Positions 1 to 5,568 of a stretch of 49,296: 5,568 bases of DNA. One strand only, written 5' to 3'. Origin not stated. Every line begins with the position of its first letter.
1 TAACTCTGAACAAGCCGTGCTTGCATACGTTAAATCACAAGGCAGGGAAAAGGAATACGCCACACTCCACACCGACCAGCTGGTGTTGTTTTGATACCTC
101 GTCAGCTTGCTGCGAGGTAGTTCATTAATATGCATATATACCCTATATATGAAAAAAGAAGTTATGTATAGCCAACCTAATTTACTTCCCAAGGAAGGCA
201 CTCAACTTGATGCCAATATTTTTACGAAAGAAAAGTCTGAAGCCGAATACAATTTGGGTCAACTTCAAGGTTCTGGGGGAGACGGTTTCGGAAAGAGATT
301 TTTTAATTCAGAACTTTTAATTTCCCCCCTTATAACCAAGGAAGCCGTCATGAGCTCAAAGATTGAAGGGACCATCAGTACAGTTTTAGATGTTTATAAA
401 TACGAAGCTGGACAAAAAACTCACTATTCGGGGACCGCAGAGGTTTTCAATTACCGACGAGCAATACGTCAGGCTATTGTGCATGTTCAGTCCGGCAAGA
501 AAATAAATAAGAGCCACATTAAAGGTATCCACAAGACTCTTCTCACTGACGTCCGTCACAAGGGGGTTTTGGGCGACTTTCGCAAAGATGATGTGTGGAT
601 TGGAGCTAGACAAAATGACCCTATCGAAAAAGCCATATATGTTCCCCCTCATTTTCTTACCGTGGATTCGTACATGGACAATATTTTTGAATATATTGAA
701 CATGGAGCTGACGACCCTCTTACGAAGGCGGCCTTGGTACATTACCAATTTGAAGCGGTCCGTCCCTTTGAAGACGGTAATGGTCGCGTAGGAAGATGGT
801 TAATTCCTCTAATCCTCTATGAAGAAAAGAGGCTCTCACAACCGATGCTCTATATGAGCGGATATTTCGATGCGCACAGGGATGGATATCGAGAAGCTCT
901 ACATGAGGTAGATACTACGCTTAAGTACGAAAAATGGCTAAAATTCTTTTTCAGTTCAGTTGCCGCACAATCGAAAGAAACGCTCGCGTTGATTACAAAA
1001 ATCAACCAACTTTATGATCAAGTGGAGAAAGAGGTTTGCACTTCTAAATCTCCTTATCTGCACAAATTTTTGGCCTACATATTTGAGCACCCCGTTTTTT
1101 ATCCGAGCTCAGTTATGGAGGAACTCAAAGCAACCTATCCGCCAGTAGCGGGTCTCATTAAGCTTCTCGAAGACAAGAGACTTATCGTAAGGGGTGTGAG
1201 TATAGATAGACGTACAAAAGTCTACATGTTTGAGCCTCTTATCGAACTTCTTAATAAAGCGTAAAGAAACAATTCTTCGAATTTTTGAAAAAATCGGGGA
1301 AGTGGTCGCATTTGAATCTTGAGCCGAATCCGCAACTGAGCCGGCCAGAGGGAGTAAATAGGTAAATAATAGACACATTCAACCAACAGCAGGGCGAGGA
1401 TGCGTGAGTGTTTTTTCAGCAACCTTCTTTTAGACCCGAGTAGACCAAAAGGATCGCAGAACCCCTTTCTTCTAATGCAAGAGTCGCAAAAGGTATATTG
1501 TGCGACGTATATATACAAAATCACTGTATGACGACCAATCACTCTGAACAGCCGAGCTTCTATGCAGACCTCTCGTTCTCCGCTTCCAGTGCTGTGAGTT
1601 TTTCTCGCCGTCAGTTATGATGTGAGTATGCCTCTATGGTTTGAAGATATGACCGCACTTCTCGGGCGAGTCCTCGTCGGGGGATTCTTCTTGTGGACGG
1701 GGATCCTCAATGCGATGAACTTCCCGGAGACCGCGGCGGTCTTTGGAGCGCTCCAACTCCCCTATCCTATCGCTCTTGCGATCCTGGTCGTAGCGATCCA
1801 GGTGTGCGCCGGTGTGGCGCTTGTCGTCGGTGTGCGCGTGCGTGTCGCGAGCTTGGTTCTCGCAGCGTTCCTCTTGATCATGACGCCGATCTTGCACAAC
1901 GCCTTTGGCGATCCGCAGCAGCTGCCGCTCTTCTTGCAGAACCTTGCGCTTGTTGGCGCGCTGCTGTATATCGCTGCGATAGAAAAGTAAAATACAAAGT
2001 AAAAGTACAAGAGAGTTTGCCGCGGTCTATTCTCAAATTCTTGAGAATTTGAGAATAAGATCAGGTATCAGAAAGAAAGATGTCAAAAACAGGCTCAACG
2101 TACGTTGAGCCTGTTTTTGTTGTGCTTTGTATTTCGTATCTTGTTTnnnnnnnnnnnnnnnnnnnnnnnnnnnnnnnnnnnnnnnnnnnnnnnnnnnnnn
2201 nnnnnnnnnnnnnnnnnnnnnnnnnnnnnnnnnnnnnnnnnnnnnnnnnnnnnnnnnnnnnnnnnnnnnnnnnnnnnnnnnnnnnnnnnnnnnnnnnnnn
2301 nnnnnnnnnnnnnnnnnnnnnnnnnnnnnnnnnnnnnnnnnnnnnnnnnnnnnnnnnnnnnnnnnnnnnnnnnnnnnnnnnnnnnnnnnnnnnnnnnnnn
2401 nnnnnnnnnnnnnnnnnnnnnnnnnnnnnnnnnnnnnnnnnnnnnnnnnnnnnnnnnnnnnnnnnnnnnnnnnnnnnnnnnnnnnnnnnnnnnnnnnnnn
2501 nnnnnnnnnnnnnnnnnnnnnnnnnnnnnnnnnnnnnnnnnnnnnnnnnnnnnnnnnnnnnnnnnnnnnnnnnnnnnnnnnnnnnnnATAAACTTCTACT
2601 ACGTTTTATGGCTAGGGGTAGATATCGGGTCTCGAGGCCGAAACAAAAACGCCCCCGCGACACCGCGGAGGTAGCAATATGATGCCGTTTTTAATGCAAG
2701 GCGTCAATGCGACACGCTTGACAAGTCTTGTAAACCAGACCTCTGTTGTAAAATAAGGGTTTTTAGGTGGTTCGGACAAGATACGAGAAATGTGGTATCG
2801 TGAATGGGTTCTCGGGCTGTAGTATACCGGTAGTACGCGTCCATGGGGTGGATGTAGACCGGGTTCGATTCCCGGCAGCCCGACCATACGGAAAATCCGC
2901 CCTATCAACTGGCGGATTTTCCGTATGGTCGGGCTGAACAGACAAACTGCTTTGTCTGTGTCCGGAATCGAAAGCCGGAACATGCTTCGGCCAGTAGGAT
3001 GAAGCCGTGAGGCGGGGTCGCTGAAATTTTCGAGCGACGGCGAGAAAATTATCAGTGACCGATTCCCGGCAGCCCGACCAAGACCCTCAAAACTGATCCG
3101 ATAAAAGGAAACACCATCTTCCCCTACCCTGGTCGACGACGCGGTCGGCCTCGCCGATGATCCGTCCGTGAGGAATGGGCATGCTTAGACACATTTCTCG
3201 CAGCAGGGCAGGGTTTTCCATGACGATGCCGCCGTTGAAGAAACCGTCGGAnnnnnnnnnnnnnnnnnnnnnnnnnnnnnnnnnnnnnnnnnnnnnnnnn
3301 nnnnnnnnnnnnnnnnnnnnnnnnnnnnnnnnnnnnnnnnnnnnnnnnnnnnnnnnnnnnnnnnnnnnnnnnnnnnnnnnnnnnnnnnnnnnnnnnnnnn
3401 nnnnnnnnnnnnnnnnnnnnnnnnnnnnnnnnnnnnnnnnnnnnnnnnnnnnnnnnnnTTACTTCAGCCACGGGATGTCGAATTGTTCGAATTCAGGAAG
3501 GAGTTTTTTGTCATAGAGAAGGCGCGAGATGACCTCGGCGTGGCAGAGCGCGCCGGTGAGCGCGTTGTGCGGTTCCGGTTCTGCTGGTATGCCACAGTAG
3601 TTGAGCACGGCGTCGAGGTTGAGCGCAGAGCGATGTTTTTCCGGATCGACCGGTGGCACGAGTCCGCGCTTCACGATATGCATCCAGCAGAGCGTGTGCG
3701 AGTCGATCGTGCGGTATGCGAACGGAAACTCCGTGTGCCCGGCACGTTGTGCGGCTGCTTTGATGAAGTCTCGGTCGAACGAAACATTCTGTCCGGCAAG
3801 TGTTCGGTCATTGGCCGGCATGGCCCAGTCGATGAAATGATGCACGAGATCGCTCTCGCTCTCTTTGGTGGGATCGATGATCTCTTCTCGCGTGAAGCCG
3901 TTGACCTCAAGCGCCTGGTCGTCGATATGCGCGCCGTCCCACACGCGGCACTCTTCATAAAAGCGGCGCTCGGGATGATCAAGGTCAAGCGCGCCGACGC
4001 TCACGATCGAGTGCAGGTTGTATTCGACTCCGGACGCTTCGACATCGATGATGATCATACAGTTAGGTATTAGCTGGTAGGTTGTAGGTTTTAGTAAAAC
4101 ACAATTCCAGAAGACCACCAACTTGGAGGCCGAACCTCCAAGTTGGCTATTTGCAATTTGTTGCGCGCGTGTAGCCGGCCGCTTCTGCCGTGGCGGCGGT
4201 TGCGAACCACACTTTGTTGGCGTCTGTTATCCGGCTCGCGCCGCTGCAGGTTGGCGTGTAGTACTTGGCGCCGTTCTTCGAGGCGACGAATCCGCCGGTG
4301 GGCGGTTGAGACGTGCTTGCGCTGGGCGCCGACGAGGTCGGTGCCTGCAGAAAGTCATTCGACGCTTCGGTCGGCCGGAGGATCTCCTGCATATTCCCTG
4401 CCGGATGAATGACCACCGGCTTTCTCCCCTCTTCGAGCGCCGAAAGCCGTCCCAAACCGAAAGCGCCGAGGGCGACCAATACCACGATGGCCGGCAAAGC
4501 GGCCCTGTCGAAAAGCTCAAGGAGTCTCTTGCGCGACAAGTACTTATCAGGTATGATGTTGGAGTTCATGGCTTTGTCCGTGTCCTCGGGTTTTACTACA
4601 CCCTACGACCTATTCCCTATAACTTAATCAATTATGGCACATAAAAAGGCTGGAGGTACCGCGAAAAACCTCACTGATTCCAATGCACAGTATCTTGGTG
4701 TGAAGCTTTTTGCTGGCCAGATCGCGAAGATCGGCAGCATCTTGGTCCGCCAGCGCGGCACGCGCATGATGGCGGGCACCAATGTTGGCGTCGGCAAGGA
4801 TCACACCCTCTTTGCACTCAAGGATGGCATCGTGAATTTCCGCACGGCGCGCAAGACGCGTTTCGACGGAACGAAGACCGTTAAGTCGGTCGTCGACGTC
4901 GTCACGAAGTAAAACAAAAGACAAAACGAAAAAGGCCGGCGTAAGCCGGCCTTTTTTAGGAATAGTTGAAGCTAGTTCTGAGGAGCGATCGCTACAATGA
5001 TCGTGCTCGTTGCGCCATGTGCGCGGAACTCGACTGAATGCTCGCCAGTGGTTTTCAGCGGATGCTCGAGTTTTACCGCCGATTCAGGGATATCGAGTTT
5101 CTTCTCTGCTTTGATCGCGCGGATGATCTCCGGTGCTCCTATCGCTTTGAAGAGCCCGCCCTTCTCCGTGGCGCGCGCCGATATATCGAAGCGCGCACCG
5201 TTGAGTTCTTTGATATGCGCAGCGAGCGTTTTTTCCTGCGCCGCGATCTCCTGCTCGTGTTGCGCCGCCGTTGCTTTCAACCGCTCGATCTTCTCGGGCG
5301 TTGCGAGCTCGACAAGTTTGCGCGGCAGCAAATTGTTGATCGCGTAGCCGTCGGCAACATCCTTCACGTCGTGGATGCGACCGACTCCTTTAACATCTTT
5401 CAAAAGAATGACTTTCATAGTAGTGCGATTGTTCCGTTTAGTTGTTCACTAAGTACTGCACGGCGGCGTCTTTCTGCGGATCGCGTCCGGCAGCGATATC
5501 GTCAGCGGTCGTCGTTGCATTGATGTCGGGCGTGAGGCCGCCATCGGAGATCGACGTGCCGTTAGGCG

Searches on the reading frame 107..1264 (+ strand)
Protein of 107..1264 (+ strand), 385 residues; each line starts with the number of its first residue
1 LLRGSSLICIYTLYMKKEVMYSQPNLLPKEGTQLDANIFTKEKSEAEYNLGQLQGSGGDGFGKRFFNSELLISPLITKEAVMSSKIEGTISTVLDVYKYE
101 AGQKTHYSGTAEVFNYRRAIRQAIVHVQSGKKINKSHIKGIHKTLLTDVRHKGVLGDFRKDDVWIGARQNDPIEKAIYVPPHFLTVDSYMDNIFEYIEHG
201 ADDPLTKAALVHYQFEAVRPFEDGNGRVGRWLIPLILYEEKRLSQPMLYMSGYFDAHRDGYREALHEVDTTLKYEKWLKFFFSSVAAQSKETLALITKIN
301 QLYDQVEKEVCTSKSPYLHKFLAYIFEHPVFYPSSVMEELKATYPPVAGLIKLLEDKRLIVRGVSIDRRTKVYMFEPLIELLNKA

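Call 81: search_protein_families(library=pfam, proteins=[window:107-1264:+])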
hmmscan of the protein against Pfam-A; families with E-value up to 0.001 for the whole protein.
window:107-1264:+ (385 aa): 2 families
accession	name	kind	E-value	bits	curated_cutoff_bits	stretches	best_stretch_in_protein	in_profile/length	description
PF02661.23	Fic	-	4.1e-19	69.7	24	1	133-237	2-93/93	Fic/DOC family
PF13784.11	Fic_N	-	7.2e-19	68.1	26.7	1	42-124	3-81/82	Fic/DOC family N-terminal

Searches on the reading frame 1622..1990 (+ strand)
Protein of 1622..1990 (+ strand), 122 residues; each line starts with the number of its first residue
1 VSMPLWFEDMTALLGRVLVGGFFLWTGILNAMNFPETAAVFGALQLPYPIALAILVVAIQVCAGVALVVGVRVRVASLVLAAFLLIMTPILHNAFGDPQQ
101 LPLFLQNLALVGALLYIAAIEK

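Call 18: search_protein_families(library=pfam, proteins=[window:1622-1990:+], max_evalue=0.01)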
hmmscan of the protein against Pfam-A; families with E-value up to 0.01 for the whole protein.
window:1622-1990:+ (122 aa): 5 families
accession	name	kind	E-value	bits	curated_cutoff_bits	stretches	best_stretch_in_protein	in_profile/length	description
PF07681.17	DoxX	-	1.3e-11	45.4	23.6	1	12-92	2-84/85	DoxX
PF15111.12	TMEM101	-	9.6e-06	25.7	27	1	12-119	9-120/252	TMEM101 protein family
PF07291.16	MauE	-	1.6e-05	25.6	27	1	10-88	3-84/128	Methylamine utilisation protein MauE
PF02077.20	SURF4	-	0.0047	17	27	1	53-118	179-251/267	SURF4 family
PF05514.17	HR_lesion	-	0.0096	16.5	22.6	0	54-117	67-135/138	HR-like lesion-inducing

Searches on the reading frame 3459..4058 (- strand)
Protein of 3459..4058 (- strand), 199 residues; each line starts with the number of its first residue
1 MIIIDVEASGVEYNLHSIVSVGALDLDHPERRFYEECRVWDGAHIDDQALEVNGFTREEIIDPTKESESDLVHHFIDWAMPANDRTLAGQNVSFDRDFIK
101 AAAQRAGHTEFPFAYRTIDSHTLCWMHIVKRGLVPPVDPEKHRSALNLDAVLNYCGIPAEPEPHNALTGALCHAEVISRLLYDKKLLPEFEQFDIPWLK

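Call 11: search_protein_families(library=pfam, proteins=[window:3459-4058:-])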
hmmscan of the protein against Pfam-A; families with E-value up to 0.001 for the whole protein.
window:3459-4058:- (199 aa): 2 families
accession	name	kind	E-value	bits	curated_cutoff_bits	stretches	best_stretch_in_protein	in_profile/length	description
PF16473.11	Rv2179c-like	-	1.9e-06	28.1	27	1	2-139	3-143/177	3'-5' exoribonuclease Rv2179c-like domain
PF00929.31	RNase_T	-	3e-06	28.3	24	1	2-167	1-154/164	Exonuclease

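Call 54: find_homologous_proteins(query=window:3459-4058:-, max_evalue=1e-30)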
Query window:3459-4058:- (199 aa): 3881 proteins with E <= 1e-30 among 4074 candidates; the best 120 are listed.
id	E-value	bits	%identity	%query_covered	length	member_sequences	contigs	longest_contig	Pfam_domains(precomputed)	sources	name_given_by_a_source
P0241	3.2e-134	463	100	100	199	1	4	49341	PF00929.32,PF16473.12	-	-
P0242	7.8e-130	449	96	100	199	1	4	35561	PF00929.32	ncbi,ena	-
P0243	9.9e-109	380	82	100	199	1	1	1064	-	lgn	-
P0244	1.6e-107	376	79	100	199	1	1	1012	PF00929.32,PF16473.12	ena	-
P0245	6.0e-104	364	77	99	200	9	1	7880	PF00929.32,PF16473.12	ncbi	-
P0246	1.5e-103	363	77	99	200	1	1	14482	PF00929.32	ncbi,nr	ncbi:MAG: 3'-5' exonuclease [Patescibacteria group bacterium]|nr:3'-5' exonuclease [Patescibacteria 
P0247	2.0e-103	362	77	99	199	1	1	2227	PF00929.32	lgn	-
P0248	2.5e-103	362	77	99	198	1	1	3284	PF00929.32,PF16473.12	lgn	-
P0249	2.6e-103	362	77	100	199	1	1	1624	PF00929.32,PF16473.12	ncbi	-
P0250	2.7e-103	362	77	100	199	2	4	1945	PF00929.32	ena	-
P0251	4.4e-103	361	76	100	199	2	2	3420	PF00929.32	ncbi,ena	-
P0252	5.1e-103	361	78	100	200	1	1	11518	PF00929.32,PF16473.12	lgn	-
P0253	7.0e-103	361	77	99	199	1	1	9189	PF00929.32,PF16473.12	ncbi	-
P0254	8.1e-103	360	77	99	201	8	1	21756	PF00929.32,PF16473.12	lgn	-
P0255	1.3e-102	360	77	99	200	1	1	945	PF00929.32,PF16473.12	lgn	-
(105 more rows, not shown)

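Call 55: find_encoding_contigs(protein=P0242, flank=10000, max_places=4)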
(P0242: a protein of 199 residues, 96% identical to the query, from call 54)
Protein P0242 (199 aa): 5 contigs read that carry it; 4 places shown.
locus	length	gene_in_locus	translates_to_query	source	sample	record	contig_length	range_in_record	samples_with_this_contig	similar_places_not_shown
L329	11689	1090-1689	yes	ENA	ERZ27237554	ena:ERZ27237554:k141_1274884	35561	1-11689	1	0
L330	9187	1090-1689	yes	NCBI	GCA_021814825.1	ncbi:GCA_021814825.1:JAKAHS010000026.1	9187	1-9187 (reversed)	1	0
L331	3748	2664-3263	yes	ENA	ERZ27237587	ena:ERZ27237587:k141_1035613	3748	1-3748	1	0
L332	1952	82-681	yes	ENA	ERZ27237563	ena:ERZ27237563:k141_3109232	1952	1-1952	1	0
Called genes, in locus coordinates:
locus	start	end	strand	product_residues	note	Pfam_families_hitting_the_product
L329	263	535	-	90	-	PF01016:Ribosomal_L27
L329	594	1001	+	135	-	-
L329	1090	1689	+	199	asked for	PF00929:RNase_T (weak)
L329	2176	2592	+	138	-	-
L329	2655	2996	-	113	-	PF07681:DoxX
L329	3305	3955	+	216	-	-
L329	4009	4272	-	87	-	-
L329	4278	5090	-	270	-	PF04085:MreC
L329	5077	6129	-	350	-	PF06723:MreB_Mbl, PF00012:HSP70, PF14450:FtsA (weak)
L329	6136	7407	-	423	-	PF00587:tRNA-synt_2b, PF03129:HGTP_anticodon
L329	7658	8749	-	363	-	PF02163:Peptidase_M50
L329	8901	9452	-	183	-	PF01765:RRF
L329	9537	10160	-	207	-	PF00730:HhH-GPD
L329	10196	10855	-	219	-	PF13177:DNA_pol3_delta2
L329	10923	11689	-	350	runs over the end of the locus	PF00022:Actin, PF06723:MreB_Mbl, PF25216:Volactin, PF00012:HSP70, PF14450:FtsA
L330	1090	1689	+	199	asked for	PF00929:RNase_T (weak)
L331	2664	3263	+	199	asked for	PF00929:RNase_T (weak)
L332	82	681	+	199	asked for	PF00929:RNase_T (weak)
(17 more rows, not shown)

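Call 56: find_encoding_contigs(protein=P0243, flank=10000, max_places=2)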
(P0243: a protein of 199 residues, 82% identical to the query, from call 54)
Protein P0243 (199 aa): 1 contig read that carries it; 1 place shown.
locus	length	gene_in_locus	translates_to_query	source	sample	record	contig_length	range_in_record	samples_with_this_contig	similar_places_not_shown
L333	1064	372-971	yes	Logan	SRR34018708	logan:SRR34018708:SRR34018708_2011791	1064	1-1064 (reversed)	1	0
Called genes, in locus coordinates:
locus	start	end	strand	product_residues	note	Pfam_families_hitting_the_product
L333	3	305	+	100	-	?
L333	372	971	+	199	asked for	-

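Call 82: search_protein_families(library=ncbifam, proteins=[window:3459-4058:-], max_evalue=0.01)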
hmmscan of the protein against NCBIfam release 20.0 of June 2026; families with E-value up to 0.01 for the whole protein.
window:3459-4058:- (199 aa): 13 families
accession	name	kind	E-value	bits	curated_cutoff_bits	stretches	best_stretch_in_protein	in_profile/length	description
TIGR01298.1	RNaseT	equivalog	3.2e-08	33.6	246.2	1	2-127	11-149/200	ribonuclease T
NF005836.0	PRK07740.1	equivalog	4.9e-07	29.4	261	1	1-181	61-223/244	hypothetical protein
NF005906.0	PRK07883.1-4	equivalog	1.2e-06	27.1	495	1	3-182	10-169/563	DEDD exonuclease domain-containing protein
NF006601.0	PRK09145.1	equivalog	4.1e-06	26.4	189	1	1-180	31-197/207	3'-5' exonuclease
NF005905.0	PRK07883.1-3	equivalog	5.8e-06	25.2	508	1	2-181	27-188/581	DEDD exonuclease domain-containing protein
NF004719.0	PRK06063.1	equivalog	6.1e-06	25.4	389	1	3-181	20-177/331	DEDDh family exonuclease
NF004316.1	PRK05711.1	equivalog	2.5e-05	24.1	196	1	2-119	4-120/234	DNA polymerase III subunit epsilon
NF001688.0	PRK00448.1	equivalog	2.8e-05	21.9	873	1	2-126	426-543/1445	PolC-type DNA polymerase III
NF005907.0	PRK07883.1-5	equivalog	4.8e-05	22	454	1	2-134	31-155/584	DEDD exonuclease domain-containing protein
TIGR01405.1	polC_Gram_pos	equivalog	0.00019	19.3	1043.45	1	2-125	192-308/1211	DNA polymerase III subunit alpha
NF003765.0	PRK05359.1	equivalog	0.0002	20.9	106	1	65-124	83-138/189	oligoribonuclease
NF006602.0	PRK09146.1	subfamily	0.00025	20.4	266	1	1-177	49-220/239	3'-5' exonuclease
TIGR00573.1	dnaq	subfamily_domain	0.0044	16.5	71.5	1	4-105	12-108/217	exonuclease, DNA polymerase III, epsilon subunit family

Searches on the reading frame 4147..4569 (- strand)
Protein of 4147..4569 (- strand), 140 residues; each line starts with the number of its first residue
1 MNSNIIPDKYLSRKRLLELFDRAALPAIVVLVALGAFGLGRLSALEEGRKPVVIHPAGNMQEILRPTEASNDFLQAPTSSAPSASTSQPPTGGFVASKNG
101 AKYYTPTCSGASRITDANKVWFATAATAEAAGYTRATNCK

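Call 18: search_protein_families(library=pfam, proteins=[window:4147-4569:-], max_evalue=0.01)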
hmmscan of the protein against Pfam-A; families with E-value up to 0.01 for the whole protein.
window:4147-4569:- (140 aa): 0 families

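Call 82: search_protein_families(library=ncbifam, proteins=[window:4147-4569:-], max_evalue=0.01)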
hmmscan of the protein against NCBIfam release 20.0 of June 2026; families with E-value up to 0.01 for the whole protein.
window:4147-4569:- (140 aa): 5 families
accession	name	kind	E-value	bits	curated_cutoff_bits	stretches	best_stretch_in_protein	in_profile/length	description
NF051437.1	sunset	domain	7.1e-05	22.8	27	1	102-136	9-41/42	sunset domain-containing protein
NF051448.1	50S_L17_sunset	exception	0.00011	22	280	1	75-136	169-228/229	50S ribosomal protein L17, sunset domain variant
NF051451.1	30S_S2_sunset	exception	0.00021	20.5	710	1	75-137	319-379/382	30S ribosomal protein S2, sunset domain variant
NF051449.1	50S_L4_sunset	exception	0.00095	19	385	1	75-134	228-285/285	50S ribosomal protein L4, sunset domain variant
NF051433.1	ArfC_sunset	exception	0.0078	16.8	100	1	80-135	104-158/160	channel accessory protein ArfC, sunset domain variant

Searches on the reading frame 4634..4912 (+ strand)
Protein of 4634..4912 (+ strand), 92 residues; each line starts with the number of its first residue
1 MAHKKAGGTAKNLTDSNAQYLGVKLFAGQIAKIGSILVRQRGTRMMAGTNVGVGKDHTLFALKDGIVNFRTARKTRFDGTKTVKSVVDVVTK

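Call 11: search_protein_families(library=pfam, proteins=[window:4634-4912:+])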
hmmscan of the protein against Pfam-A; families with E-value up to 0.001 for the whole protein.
window:4634-4912:+ (92 aa): 1 family
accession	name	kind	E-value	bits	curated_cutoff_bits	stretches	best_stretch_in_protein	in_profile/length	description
PF01016.24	Ribosomal_L27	-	1.5e-30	105.5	20.5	1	2-75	1-74/79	Ribosomal L27 protein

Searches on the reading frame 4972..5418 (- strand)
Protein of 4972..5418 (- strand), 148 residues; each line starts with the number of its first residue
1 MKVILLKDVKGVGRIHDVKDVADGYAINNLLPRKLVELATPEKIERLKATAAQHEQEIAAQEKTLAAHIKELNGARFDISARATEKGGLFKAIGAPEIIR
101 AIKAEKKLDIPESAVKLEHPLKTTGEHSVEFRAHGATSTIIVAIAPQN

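Call 18: search_protein_families(library=pfam, proteins=[window:4972-5418:-], max_evalue=0.01)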
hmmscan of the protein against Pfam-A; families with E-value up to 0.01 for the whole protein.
window:4972-5418:- (148 aa): 2 families
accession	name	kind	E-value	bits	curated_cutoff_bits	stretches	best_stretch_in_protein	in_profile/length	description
PF01281.25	Ribosomal_L9_N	-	3.7e-18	65.2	20.7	1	1-47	1-47/47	Ribosomal protein L9, N-terminal domain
PF03948.19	Ribosomal_L9_C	-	1.8e-12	48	23.2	1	63-139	4-79/86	Ribosomal protein L9, C-terminal domain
